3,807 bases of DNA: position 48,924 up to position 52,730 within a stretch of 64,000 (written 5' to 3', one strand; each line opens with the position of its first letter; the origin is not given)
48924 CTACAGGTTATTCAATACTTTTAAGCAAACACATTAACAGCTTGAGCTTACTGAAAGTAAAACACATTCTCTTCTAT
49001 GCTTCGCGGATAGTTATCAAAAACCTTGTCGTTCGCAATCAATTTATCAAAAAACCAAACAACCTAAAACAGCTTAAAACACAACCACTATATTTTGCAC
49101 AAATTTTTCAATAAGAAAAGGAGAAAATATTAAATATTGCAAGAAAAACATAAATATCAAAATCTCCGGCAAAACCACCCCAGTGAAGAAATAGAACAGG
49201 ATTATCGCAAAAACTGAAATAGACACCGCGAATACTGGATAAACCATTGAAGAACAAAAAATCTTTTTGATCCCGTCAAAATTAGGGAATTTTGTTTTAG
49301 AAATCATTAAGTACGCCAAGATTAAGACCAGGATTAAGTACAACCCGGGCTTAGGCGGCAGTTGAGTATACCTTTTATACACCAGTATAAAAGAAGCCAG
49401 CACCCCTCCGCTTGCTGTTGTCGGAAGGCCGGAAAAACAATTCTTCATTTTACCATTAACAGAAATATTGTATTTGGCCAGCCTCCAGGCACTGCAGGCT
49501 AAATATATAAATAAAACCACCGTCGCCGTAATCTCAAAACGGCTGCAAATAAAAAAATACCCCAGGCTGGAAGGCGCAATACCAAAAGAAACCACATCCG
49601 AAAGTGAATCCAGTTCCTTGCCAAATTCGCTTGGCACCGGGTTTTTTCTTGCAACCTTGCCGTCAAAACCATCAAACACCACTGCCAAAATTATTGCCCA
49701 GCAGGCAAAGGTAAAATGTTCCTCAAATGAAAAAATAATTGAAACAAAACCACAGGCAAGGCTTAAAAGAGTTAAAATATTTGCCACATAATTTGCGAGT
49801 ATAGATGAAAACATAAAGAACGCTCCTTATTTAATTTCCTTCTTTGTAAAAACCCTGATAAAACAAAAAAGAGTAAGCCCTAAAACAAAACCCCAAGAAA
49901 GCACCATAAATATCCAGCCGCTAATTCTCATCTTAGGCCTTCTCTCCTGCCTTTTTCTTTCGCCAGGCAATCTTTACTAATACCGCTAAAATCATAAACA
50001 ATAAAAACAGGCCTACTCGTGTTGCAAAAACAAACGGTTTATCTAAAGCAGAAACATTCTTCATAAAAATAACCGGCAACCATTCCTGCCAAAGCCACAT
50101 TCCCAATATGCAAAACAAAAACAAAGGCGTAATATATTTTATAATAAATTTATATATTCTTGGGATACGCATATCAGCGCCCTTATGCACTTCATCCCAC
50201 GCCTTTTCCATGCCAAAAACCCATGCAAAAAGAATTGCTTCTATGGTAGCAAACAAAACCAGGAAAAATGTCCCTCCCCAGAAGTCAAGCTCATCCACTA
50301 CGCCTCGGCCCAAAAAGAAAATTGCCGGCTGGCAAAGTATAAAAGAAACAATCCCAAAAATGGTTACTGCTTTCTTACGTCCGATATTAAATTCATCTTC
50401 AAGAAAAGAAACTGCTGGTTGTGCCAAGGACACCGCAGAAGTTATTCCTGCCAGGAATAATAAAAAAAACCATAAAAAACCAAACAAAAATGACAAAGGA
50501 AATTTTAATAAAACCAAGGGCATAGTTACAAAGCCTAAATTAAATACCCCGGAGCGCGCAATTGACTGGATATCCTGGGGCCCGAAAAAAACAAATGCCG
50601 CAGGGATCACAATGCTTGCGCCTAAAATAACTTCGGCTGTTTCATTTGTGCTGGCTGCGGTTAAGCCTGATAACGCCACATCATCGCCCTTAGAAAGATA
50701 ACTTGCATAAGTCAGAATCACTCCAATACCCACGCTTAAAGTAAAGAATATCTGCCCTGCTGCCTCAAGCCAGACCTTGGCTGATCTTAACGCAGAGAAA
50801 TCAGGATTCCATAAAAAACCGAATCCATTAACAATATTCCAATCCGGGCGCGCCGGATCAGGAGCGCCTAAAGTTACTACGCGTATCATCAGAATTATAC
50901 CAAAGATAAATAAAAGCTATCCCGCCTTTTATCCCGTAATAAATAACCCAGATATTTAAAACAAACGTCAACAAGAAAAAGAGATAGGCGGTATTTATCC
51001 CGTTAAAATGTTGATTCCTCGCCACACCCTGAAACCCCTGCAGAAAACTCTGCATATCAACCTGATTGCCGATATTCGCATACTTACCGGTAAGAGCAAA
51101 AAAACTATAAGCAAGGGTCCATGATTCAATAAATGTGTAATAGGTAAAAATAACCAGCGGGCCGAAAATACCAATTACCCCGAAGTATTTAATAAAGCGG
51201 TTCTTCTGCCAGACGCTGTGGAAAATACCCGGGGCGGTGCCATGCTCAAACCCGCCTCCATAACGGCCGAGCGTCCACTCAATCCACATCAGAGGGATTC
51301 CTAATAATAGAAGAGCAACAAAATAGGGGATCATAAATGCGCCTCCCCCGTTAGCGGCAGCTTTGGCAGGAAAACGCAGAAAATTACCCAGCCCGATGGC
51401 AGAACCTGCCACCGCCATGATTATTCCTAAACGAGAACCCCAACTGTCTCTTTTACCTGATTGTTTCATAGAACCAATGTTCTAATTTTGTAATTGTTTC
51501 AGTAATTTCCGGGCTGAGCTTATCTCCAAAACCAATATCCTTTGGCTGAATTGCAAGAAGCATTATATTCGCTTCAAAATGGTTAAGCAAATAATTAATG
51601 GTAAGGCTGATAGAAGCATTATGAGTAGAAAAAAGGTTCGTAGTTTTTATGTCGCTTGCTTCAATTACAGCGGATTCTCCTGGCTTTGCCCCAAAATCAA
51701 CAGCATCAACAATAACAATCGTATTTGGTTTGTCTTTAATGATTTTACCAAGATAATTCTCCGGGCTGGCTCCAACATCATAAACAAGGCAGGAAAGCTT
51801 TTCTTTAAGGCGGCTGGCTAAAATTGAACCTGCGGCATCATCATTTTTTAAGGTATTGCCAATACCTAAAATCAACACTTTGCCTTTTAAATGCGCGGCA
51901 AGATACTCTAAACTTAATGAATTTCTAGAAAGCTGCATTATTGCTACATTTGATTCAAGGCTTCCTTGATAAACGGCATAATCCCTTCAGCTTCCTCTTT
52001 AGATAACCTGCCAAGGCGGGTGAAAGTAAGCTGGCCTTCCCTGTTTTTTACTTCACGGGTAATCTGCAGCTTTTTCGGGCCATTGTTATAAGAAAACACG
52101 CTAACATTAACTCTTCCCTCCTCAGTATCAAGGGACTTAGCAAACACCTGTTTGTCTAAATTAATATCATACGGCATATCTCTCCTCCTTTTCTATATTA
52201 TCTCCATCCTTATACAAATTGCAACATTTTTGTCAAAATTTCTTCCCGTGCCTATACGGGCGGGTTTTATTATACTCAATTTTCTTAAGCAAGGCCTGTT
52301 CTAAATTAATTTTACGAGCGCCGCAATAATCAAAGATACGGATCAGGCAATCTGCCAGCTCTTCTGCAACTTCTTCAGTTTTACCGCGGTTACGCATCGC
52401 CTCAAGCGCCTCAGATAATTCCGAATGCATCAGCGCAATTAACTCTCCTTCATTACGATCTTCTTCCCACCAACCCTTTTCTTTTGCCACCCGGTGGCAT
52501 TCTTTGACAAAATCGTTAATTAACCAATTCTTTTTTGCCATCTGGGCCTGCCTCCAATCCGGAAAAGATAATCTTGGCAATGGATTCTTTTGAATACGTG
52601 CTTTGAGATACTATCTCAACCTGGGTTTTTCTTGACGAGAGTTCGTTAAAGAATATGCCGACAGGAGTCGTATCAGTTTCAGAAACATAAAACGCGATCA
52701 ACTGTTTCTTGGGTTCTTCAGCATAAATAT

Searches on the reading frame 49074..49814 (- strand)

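Call 9: search_protein_families(library=pfam, proteins=[window:49074-49814:-], max_evalue=0.001)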
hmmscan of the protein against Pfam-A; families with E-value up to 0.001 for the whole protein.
window:49074-49814:- (246 aa): 1 family
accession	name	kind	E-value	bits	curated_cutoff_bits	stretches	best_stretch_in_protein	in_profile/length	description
PF01066.26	CDP-OH_P_transf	-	6.3e-22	79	22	1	10-158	3-138/152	CDP-alcohol phosphatidyltransferase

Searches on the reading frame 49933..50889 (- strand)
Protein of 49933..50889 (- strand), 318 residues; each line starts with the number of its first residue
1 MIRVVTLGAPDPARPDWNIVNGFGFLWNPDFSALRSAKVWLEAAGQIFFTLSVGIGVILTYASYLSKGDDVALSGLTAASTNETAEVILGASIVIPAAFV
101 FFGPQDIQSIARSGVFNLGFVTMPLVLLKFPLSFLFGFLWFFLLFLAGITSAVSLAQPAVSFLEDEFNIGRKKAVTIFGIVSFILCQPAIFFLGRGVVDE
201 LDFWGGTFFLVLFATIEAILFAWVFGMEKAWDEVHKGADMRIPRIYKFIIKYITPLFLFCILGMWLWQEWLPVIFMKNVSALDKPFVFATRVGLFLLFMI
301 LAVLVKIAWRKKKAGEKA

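Call 9: search_protein_families(library=pfam, proteins=[window:49933-50889:-], max_evalue=0.001)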
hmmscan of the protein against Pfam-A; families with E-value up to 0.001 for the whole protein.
window:49933-50889:- (318 aa): 1 family
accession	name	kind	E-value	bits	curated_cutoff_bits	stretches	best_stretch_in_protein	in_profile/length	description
PF00209.24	SNF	-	4.6e-33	115.2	27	1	20-267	231-482/524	Sodium:neurotransmitter symporter family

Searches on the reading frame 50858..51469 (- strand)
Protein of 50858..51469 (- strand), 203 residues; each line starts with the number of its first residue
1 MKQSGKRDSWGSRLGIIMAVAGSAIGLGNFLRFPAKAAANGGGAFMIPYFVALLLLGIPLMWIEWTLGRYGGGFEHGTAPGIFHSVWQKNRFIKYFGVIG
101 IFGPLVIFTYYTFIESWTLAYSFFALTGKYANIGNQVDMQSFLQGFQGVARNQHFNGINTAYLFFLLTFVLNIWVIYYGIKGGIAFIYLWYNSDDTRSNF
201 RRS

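Call 9: search_protein_families(library=pfam, proteins=[window:50858-51469:-], max_evalue=0.001)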
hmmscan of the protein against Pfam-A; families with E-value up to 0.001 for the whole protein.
window:50858-51469:- (203 aa): 1 family
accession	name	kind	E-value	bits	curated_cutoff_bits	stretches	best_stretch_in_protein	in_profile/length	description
PF00209.24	SNF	-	1.9e-22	80.1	27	1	7-129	1-116/524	Sodium:neurotransmitter symporter family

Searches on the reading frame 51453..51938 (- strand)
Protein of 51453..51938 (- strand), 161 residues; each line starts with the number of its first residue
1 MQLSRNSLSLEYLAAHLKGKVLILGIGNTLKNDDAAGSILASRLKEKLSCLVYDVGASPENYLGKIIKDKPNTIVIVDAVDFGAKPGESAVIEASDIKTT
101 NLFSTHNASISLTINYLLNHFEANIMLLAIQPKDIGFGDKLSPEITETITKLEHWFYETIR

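Call 9: search_protein_families(library=pfam, proteins=[window:51453-51938:-], max_evalue=0.001)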
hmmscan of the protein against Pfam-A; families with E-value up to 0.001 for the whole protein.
window:51453-51938:- (161 aa): 1 family
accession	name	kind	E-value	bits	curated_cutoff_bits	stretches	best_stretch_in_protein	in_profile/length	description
PF01750.23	HycI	-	1.4e-17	64.2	23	1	40-153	7-124/130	Hydrogenase maturation protease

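Call 66: search_protein_families(library=ncbifam, proteins=[window:51453-51938:-], max_evalue=1e-10)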
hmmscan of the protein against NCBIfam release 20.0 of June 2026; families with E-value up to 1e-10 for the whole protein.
window:51453-51938:- (161 aa): 4 families
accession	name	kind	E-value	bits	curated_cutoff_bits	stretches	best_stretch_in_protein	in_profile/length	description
TIGR00142.1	hycI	equivalog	3.4e-30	104.7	119.1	1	22-155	2-137/146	hydrogenase maturation peptidase HycI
TIGR00072.1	hydrog_prot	superfamily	9.8e-29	100.2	47.45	1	22-157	1-142/145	hydrogenase maturation protease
TIGR00130.1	frhD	equivalog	1.5e-15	57.6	134.95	1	18-151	2-138/153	coenzyme F420-reducing hydrogenase, FrhD protein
TIGR00140.1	hupD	subfamily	1.1e-11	45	151.8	1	21-155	1-142/151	HyaD/HybD family hydrogenase maturation endopeptidase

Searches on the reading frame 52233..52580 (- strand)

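Call 9: search_protein_families(library=pfam, proteins=[window:52233-52580:-], max_evalue=0.001)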
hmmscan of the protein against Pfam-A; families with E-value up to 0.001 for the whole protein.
window:52233-52580:- (115 aa): 1 family
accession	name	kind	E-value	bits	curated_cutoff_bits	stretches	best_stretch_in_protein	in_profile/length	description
PF03819.22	MazG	-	0.0001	22.9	22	1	46-102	5-64/74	MazG nucleotide pyrophosphohydrolase domain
